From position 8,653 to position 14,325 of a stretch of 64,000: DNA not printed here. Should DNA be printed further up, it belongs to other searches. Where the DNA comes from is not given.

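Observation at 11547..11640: Internal MYXO-CTERM tail followed in frame by a new lipoprotein signal peptide: two tandem adhesin-like genes fused into one 1790-aa ORF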

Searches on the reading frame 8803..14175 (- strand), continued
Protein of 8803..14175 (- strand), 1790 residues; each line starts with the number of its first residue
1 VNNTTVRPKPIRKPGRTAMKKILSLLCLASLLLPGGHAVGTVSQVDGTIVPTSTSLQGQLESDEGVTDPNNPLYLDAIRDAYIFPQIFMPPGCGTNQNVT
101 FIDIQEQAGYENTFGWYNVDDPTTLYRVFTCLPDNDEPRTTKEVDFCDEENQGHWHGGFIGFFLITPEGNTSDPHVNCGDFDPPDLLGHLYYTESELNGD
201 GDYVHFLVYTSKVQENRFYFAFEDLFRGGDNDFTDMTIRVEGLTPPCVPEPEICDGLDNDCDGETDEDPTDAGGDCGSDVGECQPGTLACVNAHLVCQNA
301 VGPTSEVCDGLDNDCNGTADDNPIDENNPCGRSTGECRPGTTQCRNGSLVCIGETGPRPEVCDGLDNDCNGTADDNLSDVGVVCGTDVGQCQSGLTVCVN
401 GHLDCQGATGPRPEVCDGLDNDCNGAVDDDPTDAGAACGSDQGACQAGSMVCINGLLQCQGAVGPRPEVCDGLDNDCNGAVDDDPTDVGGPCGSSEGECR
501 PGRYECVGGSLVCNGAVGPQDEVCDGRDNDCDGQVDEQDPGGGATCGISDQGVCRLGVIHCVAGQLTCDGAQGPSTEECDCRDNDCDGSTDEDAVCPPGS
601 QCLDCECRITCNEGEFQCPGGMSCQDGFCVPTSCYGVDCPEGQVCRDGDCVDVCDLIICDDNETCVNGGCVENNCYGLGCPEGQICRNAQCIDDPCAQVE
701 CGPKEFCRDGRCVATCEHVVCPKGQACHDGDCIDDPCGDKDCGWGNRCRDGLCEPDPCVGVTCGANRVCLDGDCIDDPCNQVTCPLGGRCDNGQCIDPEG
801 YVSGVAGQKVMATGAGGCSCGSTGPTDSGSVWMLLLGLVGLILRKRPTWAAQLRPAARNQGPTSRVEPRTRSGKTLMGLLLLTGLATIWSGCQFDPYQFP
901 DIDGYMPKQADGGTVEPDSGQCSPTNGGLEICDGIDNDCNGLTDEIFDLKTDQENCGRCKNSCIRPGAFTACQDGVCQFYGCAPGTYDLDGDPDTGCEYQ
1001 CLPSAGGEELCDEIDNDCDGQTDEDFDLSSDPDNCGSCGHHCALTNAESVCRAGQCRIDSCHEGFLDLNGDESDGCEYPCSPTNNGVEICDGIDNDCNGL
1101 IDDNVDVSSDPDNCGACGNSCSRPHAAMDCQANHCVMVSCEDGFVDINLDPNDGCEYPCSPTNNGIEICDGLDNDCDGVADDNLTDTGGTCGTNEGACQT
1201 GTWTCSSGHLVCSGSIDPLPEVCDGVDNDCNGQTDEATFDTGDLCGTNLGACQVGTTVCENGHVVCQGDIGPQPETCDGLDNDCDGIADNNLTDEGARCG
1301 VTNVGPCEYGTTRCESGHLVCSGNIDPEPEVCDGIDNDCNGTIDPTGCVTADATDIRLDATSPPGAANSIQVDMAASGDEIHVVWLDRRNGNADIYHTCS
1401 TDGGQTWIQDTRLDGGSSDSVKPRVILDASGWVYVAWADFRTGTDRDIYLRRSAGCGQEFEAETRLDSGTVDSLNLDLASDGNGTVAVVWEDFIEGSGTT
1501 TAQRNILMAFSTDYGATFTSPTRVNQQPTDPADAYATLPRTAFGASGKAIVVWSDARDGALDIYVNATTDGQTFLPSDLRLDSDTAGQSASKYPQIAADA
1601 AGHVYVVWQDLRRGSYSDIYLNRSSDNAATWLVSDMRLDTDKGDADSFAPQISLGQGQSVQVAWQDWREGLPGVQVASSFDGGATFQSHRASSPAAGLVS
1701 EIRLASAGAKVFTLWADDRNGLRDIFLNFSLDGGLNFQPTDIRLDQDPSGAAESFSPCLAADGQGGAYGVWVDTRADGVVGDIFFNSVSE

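Call 17: find_encoding_contigs(protein=P0088, flank=10000, max_places=3)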
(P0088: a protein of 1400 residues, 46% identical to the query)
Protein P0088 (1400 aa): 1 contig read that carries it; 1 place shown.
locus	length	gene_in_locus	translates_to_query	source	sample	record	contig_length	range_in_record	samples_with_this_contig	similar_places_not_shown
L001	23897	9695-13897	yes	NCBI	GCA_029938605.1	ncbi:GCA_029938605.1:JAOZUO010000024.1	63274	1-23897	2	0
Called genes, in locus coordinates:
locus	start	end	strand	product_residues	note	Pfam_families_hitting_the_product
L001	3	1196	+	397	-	?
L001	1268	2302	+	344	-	PF00514:Arm (faint), PF02985:HEAT (faint), PF13513:HEAT_EZ (faint), PF13646:HEAT_2, PF03130:HEAT_PBS (faint), PF12717:Cnd1 (faint), PF13646:HEAT_2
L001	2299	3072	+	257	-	PF01026:TatD_DNase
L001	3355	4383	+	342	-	PF04321:RmlD_sub_bind (weak), PF01073:3Beta_HSD (weak), PF01370:Epimerase, PF16363:GDP_Man_Dehyd (faint), PF07993:NAD_binding_4 (weak)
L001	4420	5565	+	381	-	PF01553:Acyltransferase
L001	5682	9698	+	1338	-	PF13448:DUF4114, PF11617:Cu-binding_MopE (faint)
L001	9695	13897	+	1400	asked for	PF11617:Cu-binding_MopE (faint)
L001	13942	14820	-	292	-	PF16697:Yop-YscD_cpl, PF00498:FHA, PF00990:GGDEF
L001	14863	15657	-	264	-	-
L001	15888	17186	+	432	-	PF00905:Transpeptidase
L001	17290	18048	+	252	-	PF00731:AIRC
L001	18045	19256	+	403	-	PF01969:Ni_insertion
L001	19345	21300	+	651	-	PF00989:PAS, PF13188:PAS_8, PF08448:PAS_4, PF12860:PAS_7 (weak), PF13426:PAS_9 (weak), PF00989:PAS, PF08448:PAS_4 (weak), PF00512:HisKA, +1 more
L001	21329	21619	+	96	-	-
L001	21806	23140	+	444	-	PF00368:HMG-CoA_red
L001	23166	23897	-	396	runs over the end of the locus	-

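Call 18: find_encoding_contigs(protein=P0075, flank=10000, max_places=3)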
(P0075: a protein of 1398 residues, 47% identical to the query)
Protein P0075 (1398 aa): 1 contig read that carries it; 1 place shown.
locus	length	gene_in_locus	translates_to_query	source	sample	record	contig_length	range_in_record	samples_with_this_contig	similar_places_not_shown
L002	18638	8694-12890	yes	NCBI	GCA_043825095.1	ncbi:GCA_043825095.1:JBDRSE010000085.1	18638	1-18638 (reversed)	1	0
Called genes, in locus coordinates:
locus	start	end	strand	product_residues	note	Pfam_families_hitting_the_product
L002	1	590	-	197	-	PF04542:Sigma70_r2, PF08281:Sigma70_r4_2, PF04545:Sigma70_r4 (weak)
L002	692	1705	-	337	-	-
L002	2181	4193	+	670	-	PF23598:LRR_14 (faint), PF12799:LRR_4 (faint)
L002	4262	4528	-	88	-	-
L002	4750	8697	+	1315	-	PF13448:DUF4114, PF11617:Cu-binding_MopE (faint)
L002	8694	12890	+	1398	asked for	PF11617:Cu-binding_MopE (faint), PF21471:Reelin_subrepeat-B (faint), PF13088:BNR_2 (weak)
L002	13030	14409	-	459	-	PF06662:C5-epim_C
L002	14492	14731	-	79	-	-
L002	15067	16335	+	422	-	PF03403:PAF-AH_p_II (faint)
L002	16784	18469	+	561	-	PF00005:ABC_tran, PF02463:SMC_N (faint), PF13238:AAA_18 (faint), PF13304:AAA_21 (faint), PF12848:ABC_tran_Xtn, PF00005:ABC_tran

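Call 24: find_encoding_contigs(protein=P0001, flank=3000, max_places=3)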
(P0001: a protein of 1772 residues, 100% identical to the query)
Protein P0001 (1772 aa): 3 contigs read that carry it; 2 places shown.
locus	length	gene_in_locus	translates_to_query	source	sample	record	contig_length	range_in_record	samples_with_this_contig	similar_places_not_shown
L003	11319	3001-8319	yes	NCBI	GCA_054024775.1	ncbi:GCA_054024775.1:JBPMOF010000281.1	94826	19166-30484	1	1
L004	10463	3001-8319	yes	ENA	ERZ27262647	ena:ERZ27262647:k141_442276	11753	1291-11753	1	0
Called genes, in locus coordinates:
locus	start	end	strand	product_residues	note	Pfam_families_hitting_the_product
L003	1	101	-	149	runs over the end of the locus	-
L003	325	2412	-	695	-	PF01627:Hpt, PF02895:H-kinase_dim, PF02518:HATPase_c, PF01584:CheW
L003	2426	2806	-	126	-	PF00072:Response_reg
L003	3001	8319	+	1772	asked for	PF13448:DUF4114, PF11617:Cu-binding_MopE (faint)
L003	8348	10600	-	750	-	PF13948:DUF4215 (weak)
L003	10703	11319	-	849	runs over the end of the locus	-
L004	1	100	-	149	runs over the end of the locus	-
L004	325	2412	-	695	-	PF01627:Hpt, PF02895:H-kinase_dim, PF02518:HATPase_c, PF01584:CheW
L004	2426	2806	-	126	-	PF00072:Response_reg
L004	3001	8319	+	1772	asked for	PF13448:DUF4114, PF11617:Cu-binding_MopE (faint)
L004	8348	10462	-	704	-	?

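Call 25: find_encoding_contigs(protein=P0002, flank=6000, max_places=3)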
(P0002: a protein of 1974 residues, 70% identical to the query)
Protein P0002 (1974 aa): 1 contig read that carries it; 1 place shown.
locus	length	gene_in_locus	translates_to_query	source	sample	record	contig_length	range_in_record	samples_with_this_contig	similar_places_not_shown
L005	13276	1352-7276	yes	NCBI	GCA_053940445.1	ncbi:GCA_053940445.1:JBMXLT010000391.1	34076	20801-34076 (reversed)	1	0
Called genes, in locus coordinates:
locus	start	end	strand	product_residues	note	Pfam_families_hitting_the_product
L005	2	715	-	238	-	?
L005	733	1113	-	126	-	PF00072:Response_reg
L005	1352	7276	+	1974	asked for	PF13448:DUF4114, PF11617:Cu-binding_MopE (faint), PF13088:BNR_2 (faint)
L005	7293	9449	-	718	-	PF13948:DUF4215 (weak)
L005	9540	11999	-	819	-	-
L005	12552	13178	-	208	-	-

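Call 48: search_protein_families(library=ncbifam, proteins=[L001:5682-9698:+, L002:4750-8697:+, P0002, P0037, P0113], max_evalue=0.01)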
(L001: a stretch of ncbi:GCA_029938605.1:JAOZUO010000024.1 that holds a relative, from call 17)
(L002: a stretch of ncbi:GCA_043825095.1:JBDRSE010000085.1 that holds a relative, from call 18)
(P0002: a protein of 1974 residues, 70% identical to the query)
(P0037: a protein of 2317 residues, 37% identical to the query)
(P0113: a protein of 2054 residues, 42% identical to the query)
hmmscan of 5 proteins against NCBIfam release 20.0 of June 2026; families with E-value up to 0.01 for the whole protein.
L001:5682-9698:+ (1338 aa): 1 family
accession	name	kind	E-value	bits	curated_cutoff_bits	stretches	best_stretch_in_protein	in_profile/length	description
TIGR03901.2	MYXO-CTERM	domain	4e-06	27.1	20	1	1283-1315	1-33/34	MYXO-CTERM sorting domain-containing protein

L002:4750-8697:+ (1315 aa): 0 families

P0002 (1974 aa): 4 families
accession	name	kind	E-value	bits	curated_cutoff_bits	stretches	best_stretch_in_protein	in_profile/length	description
TIGR04275.1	beta_prop_Msarc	repeat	5.2e-09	35.7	85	0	1565-1579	20-34/40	beta-propeller repeat protein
NF041328.1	C_rich_MXAN6577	subfamily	6.2e-06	26.2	100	2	1006-1142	20-111/145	MXAN_6577-like cysteine-rich protein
NF053835.1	PDIAV_lipo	equivalog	8.4e-06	25.4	90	1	1638-1850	20-218/458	PDIAV motif-containing lipoprotein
TIGR03901.2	MYXO-CTERM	domain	1.4e-05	25.3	20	1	903-932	2-31/34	MYXO-CTERM sorting domain-containing protein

P0037 (2317 aa): 0 families

P0113 (2054 aa): 40 families (the best 25 are shown)
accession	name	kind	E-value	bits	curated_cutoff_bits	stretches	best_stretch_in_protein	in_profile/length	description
NF033763.1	exchanger_TraB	exception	1.1e-33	116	700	2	1915-2052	358-497/522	outer membrane exchange protein TraB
NF053611.1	YiaD_Gzip_OmpA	equivalog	3.9e-30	105.1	175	1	1940-2052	95-206/206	YiaD family glycine zipper/OmpA-like lipoprotein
NF053612.1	anchor_PA1041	equivalog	7e-23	81.8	250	1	1930-2052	112-235/236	PA1041 family peptidoglycan-binding anchor lipoprotein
NF053585.1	OMP_LP_YfiB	equivalog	3.1e-21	75.9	128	1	1942-2052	51-160/163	outer membrane lipoprotein YfiB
TIGR03350.1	type_VI_ompA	equivalog_domain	5.8e-19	68.4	139.8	1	1939-2051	22-136/137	type VI secretion system protein TssL, long form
NF053607.1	CHU_0125_OmpA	equivalog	1.5e-18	66.6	620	1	1898-2052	477-636/639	CHU_0125 family OmpA-like outer membrane integrity protein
TIGR02802.1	Pal_lipo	equivalog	1.6e-18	66.7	125.35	1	1949-2051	2-103/104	peptidoglycan-associated lipoprotein Pal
NF053613.1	OMP_toxin_LptF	equivalog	5.5e-18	65.6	400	1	1949-2052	143-245/256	lipotoxin F family OmpA-related lipoprotein LptF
NF052230.1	T9SS_PorE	exception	1.4e-16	59.9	600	1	1855-2034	428-601/648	PorE family type IX secretion system protein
TIGR03789.1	pdsO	hypoth_equivalog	2.6e-16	60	152.2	1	1941-2049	133-240/243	sortase-associated OmpA-like protein PdsO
NF006508.0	PRK08944.1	subfamily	4.5e-16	59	259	1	1913-2053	141-288/304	MotB family protein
NF006541.1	PRK09038.1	equivalog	6.1e-16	58.8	283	1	1922-2053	112-249/253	flagellar motor protein MotD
NF045787.1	OmpABordt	equivalog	1.1e-15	57.9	200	1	1929-2050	67-187/194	outer membrane protein OmpA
NF008071.1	PRK10808.1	equivalog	2.3e-15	56.8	277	1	1931-2043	216-328/358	porin OmpA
NF006285.1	PRK08457.1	equivalog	4.4e-15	56.1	250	1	1940-2052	115-230/253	flagellar motor protein MotB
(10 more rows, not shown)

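Call 51: search_protein_families(library=pfam, proteins=[P0035, P0113, P0037, L001:5682-9698:+, P0088], max_evalue=0.001)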
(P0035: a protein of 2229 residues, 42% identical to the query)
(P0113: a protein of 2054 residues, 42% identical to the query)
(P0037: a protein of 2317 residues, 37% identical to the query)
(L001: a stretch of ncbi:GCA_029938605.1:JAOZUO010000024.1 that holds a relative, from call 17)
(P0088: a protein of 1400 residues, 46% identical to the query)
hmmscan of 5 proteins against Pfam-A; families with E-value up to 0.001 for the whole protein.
P0035 (2229 aa): 2 families
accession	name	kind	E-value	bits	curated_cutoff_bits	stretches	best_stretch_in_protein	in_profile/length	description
PF11617.13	Cu-binding_MopE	-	1.6e-91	300.5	27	10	790-807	13-30/30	Putative metal-binding motif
PF03781.23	FGE-sulfatase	-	2.4e-09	37.7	23.3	1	2062-2218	86-224/255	Sulfatase-modifying factor enzyme 1-like domain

P0113 (2054 aa): 4 families
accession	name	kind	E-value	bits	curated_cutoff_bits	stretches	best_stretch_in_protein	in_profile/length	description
PF11617.13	Cu-binding_MopE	-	1.9e-104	341.9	27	16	563-580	13-30/30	Putative metal-binding motif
PF00691.25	OmpA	-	2e-20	73.4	27.2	1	1951-2046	2-98/98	OmpA family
PF13620.12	CarboxypepD_reg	-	2e-12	47.7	32.3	1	1766-1844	2-82/82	Carboxypeptidase regulatory-like domain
PF13715.12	CarbopepD_reg_2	-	2.3e-05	24.8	32.2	1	1766-1849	1-82/88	CarboxypepD_reg-like domain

P0037 (2317 aa): 3 families
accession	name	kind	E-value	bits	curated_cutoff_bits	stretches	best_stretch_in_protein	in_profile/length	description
PF11617.13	Cu-binding_MopE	-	2.1e-54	181.8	27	4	1412-1429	12-29/30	Putative metal-binding motif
PF13448.11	DUF4114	-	3e-09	38.1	27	1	128-217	4-83/85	Domain of unknown function (DUF4114)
PF13088.12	BNR_2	-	7.6e-09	35.7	31.4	1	2109-2264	4-156/277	BNR repeat-like domain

L001:5682-9698:+ (1338 aa): 2 families
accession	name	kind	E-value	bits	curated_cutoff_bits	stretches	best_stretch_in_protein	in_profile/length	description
PF11617.13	Cu-binding_MopE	-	2.5e-42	143.2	27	5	524-541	13-30/30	Putative metal-binding motif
PF13448.11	DUF4114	-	4.9e-09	37.4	27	1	141-224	4-84/85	Domain of unknown function (DUF4114)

P0088 (1400 aa): 2 families
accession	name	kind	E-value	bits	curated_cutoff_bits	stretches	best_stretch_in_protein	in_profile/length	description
PF11617.13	Cu-binding_MopE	-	2e-42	143.5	27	2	142-160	12-30/30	Putative metal-binding motif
PF13088.12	BNR_2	-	0.00054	19.8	31.4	0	1117-1297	25-201/277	BNR repeat-like domain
